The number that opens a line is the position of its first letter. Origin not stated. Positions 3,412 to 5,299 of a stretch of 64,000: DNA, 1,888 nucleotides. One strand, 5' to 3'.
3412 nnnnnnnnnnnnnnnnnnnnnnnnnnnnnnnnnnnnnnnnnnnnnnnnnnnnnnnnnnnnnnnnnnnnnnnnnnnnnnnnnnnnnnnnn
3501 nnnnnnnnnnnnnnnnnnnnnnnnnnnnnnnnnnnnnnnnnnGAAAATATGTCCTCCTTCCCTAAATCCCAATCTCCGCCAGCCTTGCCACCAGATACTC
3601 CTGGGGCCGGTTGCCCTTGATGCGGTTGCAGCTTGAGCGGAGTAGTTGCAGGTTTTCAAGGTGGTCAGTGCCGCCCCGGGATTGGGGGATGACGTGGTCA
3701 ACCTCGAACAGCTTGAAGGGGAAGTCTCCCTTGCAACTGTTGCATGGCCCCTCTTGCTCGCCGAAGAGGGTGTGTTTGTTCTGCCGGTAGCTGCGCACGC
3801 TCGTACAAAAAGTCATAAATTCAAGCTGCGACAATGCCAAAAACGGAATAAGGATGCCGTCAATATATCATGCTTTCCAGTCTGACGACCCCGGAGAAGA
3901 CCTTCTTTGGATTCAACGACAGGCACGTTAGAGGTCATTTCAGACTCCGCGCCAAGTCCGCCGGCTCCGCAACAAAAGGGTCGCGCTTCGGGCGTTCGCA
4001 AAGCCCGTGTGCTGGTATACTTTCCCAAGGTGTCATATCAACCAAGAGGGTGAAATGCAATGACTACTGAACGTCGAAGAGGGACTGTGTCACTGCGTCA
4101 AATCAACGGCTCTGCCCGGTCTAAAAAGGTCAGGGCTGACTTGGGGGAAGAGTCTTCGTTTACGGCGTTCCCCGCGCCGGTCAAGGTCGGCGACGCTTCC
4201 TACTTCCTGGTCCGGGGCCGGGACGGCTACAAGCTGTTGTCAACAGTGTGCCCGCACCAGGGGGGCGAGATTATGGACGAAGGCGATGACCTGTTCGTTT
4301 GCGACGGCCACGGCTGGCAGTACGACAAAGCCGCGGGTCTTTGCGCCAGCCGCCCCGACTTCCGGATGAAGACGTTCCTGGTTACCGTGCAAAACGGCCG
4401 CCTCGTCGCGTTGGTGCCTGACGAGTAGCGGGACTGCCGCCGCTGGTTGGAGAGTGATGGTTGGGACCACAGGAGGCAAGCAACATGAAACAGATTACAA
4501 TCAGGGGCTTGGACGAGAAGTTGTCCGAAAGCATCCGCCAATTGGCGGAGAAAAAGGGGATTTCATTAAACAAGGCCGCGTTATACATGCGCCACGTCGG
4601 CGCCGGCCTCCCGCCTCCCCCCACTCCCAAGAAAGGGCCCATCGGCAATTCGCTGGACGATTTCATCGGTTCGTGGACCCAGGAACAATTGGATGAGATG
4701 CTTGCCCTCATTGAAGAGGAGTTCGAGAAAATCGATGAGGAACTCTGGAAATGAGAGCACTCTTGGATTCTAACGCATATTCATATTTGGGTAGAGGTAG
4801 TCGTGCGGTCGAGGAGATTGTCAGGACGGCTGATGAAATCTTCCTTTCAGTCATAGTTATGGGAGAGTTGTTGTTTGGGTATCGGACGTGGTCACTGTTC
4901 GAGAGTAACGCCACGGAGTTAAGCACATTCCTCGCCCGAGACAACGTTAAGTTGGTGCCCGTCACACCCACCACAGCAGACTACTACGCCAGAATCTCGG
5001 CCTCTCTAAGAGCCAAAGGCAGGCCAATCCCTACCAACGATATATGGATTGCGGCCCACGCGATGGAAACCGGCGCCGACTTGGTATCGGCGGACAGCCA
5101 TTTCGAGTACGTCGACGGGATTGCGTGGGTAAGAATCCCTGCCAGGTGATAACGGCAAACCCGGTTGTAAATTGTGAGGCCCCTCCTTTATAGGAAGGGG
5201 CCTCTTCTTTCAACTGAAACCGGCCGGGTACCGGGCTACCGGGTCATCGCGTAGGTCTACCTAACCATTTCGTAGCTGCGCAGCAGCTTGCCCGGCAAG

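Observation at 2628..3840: Low-GC three-gene operon next to tRNA-Leu: HNH nuclease, HEPN-like (RNxxxH) protein, two-TM protein. Candidate defence/abortive-infection module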

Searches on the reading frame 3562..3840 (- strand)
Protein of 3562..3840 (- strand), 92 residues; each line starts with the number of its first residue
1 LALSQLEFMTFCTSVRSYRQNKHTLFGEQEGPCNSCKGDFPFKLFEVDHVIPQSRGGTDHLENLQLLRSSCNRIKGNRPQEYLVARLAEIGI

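Call 5: search_protein_families(library=pfam, proteins=[window:3562-3840:-], max_evalue=1)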
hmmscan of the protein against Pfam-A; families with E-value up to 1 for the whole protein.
window:3562-3840:- (92 aa): 4 families
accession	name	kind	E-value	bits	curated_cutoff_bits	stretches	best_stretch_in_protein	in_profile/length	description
PF01844.29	HNH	-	7.6e-13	48.8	21.4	1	33-78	1-47/47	HNH endonuclease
PF14279.12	HNH_5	-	6.5e-12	45.6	27.5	1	33-84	1-52/56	HNH endonuclease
PF13395.12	HNH_4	-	2.6e-07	30.9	22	1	45-78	18-51/54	HNH endonuclease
PF02945.21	Endonuclease_7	-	0.12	12.8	23.6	1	19-78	12-66/82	Recombination endonuclease VII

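Call 6: search_protein_families(library=padloc, proteins=[window:3562-3840:-], max_evalue=1)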
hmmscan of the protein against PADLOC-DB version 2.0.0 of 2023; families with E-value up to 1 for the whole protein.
window:3562-3840:- (92 aa): 14 families
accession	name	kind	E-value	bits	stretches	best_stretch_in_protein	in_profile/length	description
PDLC01256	Cas9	-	4.7e-08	30.3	1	9-82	490-566/711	"CAS-II-A,CAS-II-B,CAS-II-C; effector__SPE"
PDLC00973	Cas9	-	4.7e-08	30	1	8-82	582-663/830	CRISPR subtype II RNA-guided endonuclease Cas9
PDLC01460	Cas9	-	1.5e-06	24.8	1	10-86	479-559/901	"CAS-II-A,CAS-II-B,CAS-II-C; effector__SPE"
PDLC00975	Cas9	-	3.8e-05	20.1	1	43-84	615-657/1120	Cas9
PDLC03418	REase_II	-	6.9e-05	20.1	1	20-76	314-370/372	Type II restriction enzyme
PDLC00315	PtuB1|PtuB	-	0.00045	18.1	1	14-80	14-81/227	Unknown function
PDLC03478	REase_II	-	0.0016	16.2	1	45-75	128-158/219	Type II restriction enzyme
PDLC03656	mREase_IV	-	0.0017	16.2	1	27-73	201-253/277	Type IV methyl-directed restriction enzyme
PDLC02859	DpdF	-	0.0036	13.8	1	32-74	9-51/545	DpdF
PDLC00337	PtuB1|PtuB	-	0.0065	14.4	1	19-78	45-107/216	Unknown function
PDLC00349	PtuB1|PtuB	-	0.01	13.8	1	14-59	33-84/260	Unknown function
PDLC00346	PtuB1|PtuB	-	0.011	13.7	1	19-75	37-93/214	Unknown function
PDLC00345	PtuB1|PtuB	-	0.017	12.7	1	22-79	43-105/223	Unknown function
PDLC00325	PtuB1|PtuB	-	0.026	12.1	1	27-79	48-105/213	Unknown function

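Call 28: search_protein_families(library=phrogs, proteins=[window:3562-3840:-], max_evalue=1)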
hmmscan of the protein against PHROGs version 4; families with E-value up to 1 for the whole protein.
window:3562-3840:- (92 aa): 38 families (the best 25 are shown)
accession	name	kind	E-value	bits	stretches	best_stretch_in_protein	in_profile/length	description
phrog_2118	-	DNA, RNA and nucleotide metabolism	7.4e-13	49.7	1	19-84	165-230/301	HNH endonuclease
phrog_1035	-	DNA, RNA and nucleotide metabolism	1e-12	49.5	1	24-81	153-216/271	endonuclease VII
phrog_6050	-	DNA, RNA and nucleotide metabolism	7e-12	45.8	1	19-80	300-362/402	HNH endonuclease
phrog_338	-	DNA, RNA and nucleotide metabolism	1.1e-10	42.4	1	16-81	192-265/340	HNH endonuclease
phrog_5718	-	DNA, RNA and nucleotide metabolism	5.8e-10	39.7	1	18-84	116-182/394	HNH endonuclease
phrog_2214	-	DNA, RNA and nucleotide metabolism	1.2e-09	38.8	1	9-80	172-241/429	HNH endonuclease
phrog_9645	-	DNA, RNA and nucleotide metabolism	2.3e-09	38.1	1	19-78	9-72/168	HNH endonuclease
phrog_8660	-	DNA, RNA and nucleotide metabolism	1e-07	33.2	1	25-80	119-181/196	HNH endonuclease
phrog_7785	-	DNA, RNA and nucleotide metabolism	3e-07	31.5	1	33-78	73-114/147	HNH endonuclease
phrog_1271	-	DNA, RNA and nucleotide metabolism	7.1e-07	29.9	1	23-78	262-318/361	HNH endonuclease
phrog_16726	-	DNA, RNA and nucleotide metabolism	7.8e-07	30.1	1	47-83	112-148/308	HNH endonuclease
phrog_333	-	DNA, RNA and nucleotide metabolism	2.8e-06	28.5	1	25-78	28-81/138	HNH endonuclease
phrog_9508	-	DNA, RNA and nucleotide metabolism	3.9e-06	27.9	1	42-80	38-76/171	HNH endonuclease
phrog_589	-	DNA, RNA and nucleotide metabolism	2.4e-05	25.2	1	28-80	89-143/179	HNH endonuclease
phrog_144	-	DNA, RNA and nucleotide metabolism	9.8e-05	23.1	1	31-82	85-139/175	HNH endonuclease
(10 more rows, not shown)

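Call 29: search_protein_families(library=ncbifam, proteins=[window:3562-3840:-], max_evalue=1)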
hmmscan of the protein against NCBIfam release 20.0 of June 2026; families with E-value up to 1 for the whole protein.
window:3562-3840:- (92 aa): 3 families
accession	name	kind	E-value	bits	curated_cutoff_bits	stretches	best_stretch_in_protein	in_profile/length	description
NF040563.1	guided_IscB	equivalog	7.1e-09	35.2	175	1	22-86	184-246/314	RNA-guided endonuclease IscB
NF049971.1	CRISPR_Cas9d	exception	1.9e-08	33.4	375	1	19-83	534-602/986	type II CRISPR RNA-guided endonuclease Cas9d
TIGR01865.2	cas_Csn1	equivalog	1.3e-07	30.3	100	1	20-83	563-633/1070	type II CRISPR RNA-guided endonuclease Cas9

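Call 37: find_homologous_proteins(query=window:3562-3840:-, max_evalue=1e-10)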
Query window:3562-3840:- (92 aa): 113 proteins with E <= 1e-10 among 122 candidates.
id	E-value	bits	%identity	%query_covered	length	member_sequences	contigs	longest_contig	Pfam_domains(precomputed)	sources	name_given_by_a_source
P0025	4.8e-40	153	88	83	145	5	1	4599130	PF13395.13,PF01844.30,PF14279.13,PF01555.25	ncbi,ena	-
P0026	5.9e-36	140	85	82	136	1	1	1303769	PF01844.30,PF14279.13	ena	-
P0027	7.2e-36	140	85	82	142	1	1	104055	PF01844.30,PF14279.13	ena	-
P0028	9.2e-36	140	81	82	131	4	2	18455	PF01844.30,PF14279.13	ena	-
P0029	1.0e-35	140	82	83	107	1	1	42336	PF01844.30,PF14279.13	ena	-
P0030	2.4e-35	138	82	83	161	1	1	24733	PF01844.30,PF14279.13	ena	-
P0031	3.0e-35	138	80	82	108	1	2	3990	PF13395.13,PF01844.30,PF14279.13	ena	-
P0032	5.8e-35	137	82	79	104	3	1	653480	PF13395.13,PF01844.30,PF14279.13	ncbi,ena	-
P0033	6.9e-35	137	76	82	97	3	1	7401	PF01844.30,PF14279.13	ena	-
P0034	7.1e-35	137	81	82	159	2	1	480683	PF01844.30,PF14279.13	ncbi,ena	-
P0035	3.2e-34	135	79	82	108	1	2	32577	PF01844.30,PF14279.13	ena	-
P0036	3.2e-34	135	80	82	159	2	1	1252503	PF01844.30,PF14279.13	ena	-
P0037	5.4e-34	134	68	98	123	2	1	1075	PF13395.13,PF01844.30,PF14279.13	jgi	jgi:5-methylcytosine-specific restriction endonuclease McrA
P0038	5.4e-34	134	81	79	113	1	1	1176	PF01844.30,PF14279.13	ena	-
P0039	6.0e-34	134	80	82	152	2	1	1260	PF13395.13,PF01844.30,PF14279.13,PF01555.25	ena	-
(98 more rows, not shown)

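Call 39: find_encoding_contigs(protein=P0025, flank=6000, max_places=3)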
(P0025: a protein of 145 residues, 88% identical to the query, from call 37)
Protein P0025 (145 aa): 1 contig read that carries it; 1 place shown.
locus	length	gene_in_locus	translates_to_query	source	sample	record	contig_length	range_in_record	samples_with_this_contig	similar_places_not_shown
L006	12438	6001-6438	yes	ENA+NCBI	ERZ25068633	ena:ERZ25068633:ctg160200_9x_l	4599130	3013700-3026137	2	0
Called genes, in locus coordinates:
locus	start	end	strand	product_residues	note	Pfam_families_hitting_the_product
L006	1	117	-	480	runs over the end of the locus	PF20720:nSTAND3 (weak), PF00004:AAA (weak), PF07728:AAA_5, PF28529:McrB_lid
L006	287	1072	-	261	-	PF05685:Uma2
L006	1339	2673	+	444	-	PF02881:SRP54_N, PF13191:AAA_16 (faint), PF13401:AAA_22 (faint), PF00448:SRP54, PF01656:CbiA (weak), PF02978:SRP_SPB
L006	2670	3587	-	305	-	PF00730:HhH-GPD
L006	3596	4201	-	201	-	PF02834:LigT_PEase, PF10469:AKAP7_NLS (weak), PF13563:2_5_RNA_ligase2, PF02834:LigT_PEase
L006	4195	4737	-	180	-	PF03167:UDG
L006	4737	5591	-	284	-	PF04909:Amidohydro_2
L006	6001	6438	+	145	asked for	PF01555:N6_N4_Mtase, PF01844:HNH, PF14279:HNH_5, PF13395:HNH_4 (weak)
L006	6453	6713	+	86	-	-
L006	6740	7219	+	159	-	-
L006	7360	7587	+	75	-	-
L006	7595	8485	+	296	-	-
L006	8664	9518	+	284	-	PF13292:DXP_synthase_N, PF00456:Transketolase_N, PF00676:E1_dh, PF09364:XFP_N (weak)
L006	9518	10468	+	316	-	PF02779:Transket_pyr, PF02780:Transketolase_C, PF22613:Transketolase_C_1 (weak)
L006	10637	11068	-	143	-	-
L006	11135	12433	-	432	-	PF00171:Aldedh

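Call 59: find_related_loci(query=A5, collection=viral_contigs, flank=6000)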
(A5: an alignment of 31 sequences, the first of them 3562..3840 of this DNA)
Query A5 (92 aa) in viral_contigs; peptide patterns used: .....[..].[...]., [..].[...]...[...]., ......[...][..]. (x = any residue, [..] = any of these).
195 stretches matched a pattern; 139 encode a relative of the query (tblastn E <= 1e-3); the best 80 are kept; 80 distinct loci.
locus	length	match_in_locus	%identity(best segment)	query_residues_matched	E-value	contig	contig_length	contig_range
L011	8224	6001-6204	57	20-87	5e-24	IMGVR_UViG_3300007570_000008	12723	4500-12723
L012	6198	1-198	53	27-92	9e-21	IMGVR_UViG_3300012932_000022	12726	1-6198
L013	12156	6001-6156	48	25-75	5e-11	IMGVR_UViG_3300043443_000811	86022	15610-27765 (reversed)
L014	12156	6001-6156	48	25-75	5e-11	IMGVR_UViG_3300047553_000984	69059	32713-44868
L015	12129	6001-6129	56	36-78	4e-10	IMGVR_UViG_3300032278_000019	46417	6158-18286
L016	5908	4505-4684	43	24-82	4e-10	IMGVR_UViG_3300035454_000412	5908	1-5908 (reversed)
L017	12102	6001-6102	65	46-78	7e-10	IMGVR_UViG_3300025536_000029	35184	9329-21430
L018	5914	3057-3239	43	20-81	2e-9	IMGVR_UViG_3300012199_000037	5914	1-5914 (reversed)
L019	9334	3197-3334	48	33-78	2e-9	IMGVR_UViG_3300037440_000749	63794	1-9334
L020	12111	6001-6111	59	46-81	4e-9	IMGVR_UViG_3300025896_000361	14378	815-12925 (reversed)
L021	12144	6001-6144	42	31-78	6e-9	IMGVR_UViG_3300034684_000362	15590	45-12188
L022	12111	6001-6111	59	46-81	7e-9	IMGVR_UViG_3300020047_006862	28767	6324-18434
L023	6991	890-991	62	46-78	5e-9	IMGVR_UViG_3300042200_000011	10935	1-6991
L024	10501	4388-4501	61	45-81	8e-9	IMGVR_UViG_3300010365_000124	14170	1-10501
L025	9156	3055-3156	65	46-78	8e-9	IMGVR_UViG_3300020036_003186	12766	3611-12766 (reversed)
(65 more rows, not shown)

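Call 61: find_related_loci(query=A5, collection=metagenome_contigs, flank=5000)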
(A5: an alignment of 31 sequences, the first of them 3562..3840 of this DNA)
Query A5 (92 aa) in metagenome_contigs; peptide patterns used: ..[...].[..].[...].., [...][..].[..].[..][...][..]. (x = any residue, [..] = any of these).
191 stretches matched a pattern; 18 encode a relative of the query (tblastn E <= 1e-3); 18 distinct loci.
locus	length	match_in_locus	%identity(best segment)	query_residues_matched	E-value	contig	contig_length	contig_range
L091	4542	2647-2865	75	18-90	2e-40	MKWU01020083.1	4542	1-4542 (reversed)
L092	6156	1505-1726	73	16-89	5e-38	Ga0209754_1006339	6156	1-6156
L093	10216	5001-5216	75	18-89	1e-37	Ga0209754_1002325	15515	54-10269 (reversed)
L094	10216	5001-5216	75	18-89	1e-37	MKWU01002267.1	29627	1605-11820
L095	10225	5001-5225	71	18-92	9e-37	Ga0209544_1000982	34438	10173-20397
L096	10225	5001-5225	71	18-92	9e-37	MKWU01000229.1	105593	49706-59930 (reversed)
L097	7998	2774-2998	68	18-92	6e-34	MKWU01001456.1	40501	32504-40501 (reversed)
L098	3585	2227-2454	66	16-91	5e-34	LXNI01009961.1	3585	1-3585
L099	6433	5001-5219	55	17-89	6e-28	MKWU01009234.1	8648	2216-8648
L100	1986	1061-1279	55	17-89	6e-28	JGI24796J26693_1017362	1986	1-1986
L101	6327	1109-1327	55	16-91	4e-27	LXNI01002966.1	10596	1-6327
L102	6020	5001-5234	55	15-92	1e-26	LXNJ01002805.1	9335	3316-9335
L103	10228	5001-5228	53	17-92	1e-25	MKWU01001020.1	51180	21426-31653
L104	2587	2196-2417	54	18-91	6e-25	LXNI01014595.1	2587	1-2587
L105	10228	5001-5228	53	17-92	2e-24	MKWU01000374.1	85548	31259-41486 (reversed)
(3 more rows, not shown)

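Call 66: search_protein_families(library=pfam, proteins=[L011:4966-6219:+], max_evalue=10)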
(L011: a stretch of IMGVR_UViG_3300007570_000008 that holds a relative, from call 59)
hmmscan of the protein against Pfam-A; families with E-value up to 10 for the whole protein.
L011:4966-6219:+ (417 aa): 12 families
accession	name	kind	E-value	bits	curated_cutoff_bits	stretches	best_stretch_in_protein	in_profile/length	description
PF01555.25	N6_N4_Mtase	-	1.1e-39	137.1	26.7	1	35-309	1-218/221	DNA methylase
PF01844.29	HNH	-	1.5e-14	54.3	21.4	1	359-404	1-47/47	HNH endonuclease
PF14279.12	HNH_5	-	5.2e-13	49.2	27.5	1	359-410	1-52/56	HNH endonuclease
PF13395.12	HNH_4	-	4.8e-06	26.9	22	1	367-404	15-51/54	HNH endonuclease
PF02945.21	Endonuclease_7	-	2.2e-05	24.7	23.6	1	342-404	8-66/82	Recombination endonuclease VII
PF03602.21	Cons_hypoth95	-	0.0097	16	24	1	26-49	104-128/182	Conserved hypothetical protein 95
PF02086.21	MethyltransfD12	-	0.025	14.8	22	1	29-47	170-188/253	D12 class N6 adenine-specific DNA methyltransferase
PF13847.12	Methyltransf_31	-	0.087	12.9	27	1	273-314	4-48/145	Methyltransferase domain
PF08241.18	Methyltransf_11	-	0.13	13.4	21.2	0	110-124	80-94/95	Methyltransferase domain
PF13649.12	Methyltransf_25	-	0.14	13.3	27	1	276-316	1-43/97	Methyltransferase domain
PF19171.5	DUF5853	-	0.17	12.7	26.8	1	28-57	64-92/136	Family of unknown function (DUF5853)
PF13391.12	HNH_2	-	0.18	12.1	21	1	362-398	4-55/66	HNH endonuclease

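Call 85: search_protein_families(library=pfam, proteins=[L006:6453-6713:+, L006:6740-7219:+, L006:7360-7587:+, L006:7595-8485:+, L102:5243-5719:+], max_evalue=0.1)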
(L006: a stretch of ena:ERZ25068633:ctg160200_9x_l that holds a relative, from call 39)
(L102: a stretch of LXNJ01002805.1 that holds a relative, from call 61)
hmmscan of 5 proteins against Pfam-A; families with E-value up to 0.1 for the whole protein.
L006:6453-6713:+ (86 aa): 0 families

L006:6740-7219:+ (159 aa): 0 families

L006:7360-7587:+ (75 aa): 3 families
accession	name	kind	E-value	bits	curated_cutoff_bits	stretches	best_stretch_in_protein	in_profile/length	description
PF09403.15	FadA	-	0.015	16.2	28.5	0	3-29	63-90/99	Adhesion protein FadA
PF11807.13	UstYa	-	0.015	15.6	25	1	8-60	44-94/220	Mycotoxin biosynthesis protein UstYa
PF03755.18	YicC-like_N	-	0.097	13.5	25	1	5-71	81-147/156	Endoribonuclease YicC-like, N-terminal region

L006:7595-8485:+ (296 aa): 0 families

L102:5243-5719:+ (158 aa): 0 families

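Call 86: search_protein_families(library=padloc, proteins=[L006:6453-6713:+, L006:6740-7219:+, L006:7360-7587:+, L006:7595-8485:+, L102:5243-5719:+, L011:4966-6219:+], max_evalue=0.1)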
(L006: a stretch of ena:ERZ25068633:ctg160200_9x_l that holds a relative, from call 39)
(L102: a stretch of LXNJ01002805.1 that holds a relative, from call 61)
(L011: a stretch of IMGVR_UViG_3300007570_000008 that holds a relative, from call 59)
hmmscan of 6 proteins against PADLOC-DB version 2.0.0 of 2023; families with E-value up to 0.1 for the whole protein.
L006:6453-6713:+ (86 aa): 0 families

L006:6740-7219:+ (159 aa): 1 family
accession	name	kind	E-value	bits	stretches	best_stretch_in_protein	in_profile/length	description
PDLC03868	LmuB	-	0.013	11.8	1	49-147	188-286/1035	-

L006:7360-7587:+ (75 aa): 1 family
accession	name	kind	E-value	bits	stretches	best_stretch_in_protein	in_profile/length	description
PDLC01220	gRAMP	-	0.0032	13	1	2-51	1162-1208/1494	CAS-III-E; effector_UNK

L006:7595-8485:+ (296 aa): 0 families

L102:5243-5719:+ (158 aa): 0 families

L011:4966-6219:+ (417 aa): 94 families (the best 25 are shown)
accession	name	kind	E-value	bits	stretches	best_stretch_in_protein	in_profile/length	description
PDLC03339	MTase_II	-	2.2e-56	189.3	2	100-316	58-273/399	Type II methyltransferase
PDLC03300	MTase_II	-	2.6e-45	152.8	1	15-321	11-283/302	Type II methyltransferase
PDLC03354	MTase_II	-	2.3e-42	143.5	3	99-214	126-240/425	Type II methyltransferase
PDLC03371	MTase_II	-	1.2e-34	118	1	12-315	7-253/260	Type II methyltransferase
PDLC03299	MTase_II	-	3e-33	113.6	2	96-315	56-258/296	Type II methyltransferase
PDLC03636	MTase_III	-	2.1e-30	104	2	102-210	96-201/575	Type III methyltransferase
PDLC03633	MTase_III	-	2.1e-28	97.4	1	17-315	80-354/616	Type III methyltransferase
PDLC03238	MTase_II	-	3.7e-26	90.1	2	98-305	167-356/428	Type II methyltransferase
PDLC03265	MTase_II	-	1.9e-25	88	3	229-316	245-330/333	Type II methyltransferase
PDLC03644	MTase_III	-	5.6e-24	82.8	2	100-210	107-214/542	Type III methyltransferase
PDLC03320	MTase_II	-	9.1e-23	78.8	2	99-315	76-275/289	Type II methyltransferase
PDLC03635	MTase_III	-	1.5e-22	78.1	2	101-214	267-383/708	Type III methyltransferase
PDLC03638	MTase_III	-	3.9e-22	76.4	2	220-328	587-691/816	Type III methyltransferase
PDLC03387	MTase_II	-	3.1e-20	70.5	2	149-317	143-278/289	Type II methyltransferase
PDLC03216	MTase_II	-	3.5e-20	70.3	2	253-317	194-258/364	Type II methyltransferase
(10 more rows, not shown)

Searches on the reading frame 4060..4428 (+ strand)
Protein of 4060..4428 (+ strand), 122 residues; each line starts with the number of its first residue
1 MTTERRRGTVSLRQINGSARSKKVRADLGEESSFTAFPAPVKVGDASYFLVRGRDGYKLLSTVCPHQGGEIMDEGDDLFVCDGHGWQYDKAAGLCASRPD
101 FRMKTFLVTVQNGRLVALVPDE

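Call 5: search_protein_families(library=pfam, proteins=[window:4060-4428:+], max_evalue=1)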
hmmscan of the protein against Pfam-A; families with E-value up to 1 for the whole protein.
window:4060-4428:+ (122 aa): 1 family
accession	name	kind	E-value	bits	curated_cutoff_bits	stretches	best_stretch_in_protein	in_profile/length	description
PF00355.32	Rieske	-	1.9e-09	37.7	20.3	1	36-102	14-82/88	Rieske [2Fe-2S] domain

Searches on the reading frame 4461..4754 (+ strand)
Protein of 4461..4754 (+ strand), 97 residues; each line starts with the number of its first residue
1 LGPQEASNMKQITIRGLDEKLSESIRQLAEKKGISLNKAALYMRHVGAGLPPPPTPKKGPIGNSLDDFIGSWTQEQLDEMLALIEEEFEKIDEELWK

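Call 5: search_protein_families(library=pfam, proteins=[window:4461-4754:+], max_evalue=1)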
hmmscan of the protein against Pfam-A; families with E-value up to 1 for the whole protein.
window:4461-4754:+ (97 aa): 4 families
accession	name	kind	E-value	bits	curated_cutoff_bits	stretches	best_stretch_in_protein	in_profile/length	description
PF22513.2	FitA-like_RHH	-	3.8e-05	24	27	1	11-38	2-29/39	Antitoxin FitA-like, ribbon-helix-helix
PF14791.11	DNA_pol_B_thumb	-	0.013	15.8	25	1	22-47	12-37/63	DNA polymerase beta thumb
PF12441.14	CopG_antitoxin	-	0.14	13.4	28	1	8-38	41-70/79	CopG antitoxin of type II toxin-antitoxin system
PF06021.17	Gly_acyl_tr_N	-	0.15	12.6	31.2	1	10-43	99-132/201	Aralkyl acyl-CoA:amino acid N-acyltransferase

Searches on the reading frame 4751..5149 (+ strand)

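Call 5: search_protein_families(library=pfam, proteins=[window:4751-5149:+], max_evalue=1)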
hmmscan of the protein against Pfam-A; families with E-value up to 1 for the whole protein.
window:4751-5149:+ (132 aa): 1 family
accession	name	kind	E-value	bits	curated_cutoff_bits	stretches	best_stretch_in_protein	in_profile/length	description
PF01850.27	PIN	-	1.9e-16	61.2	23.6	1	4-123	2-119/120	PIN domain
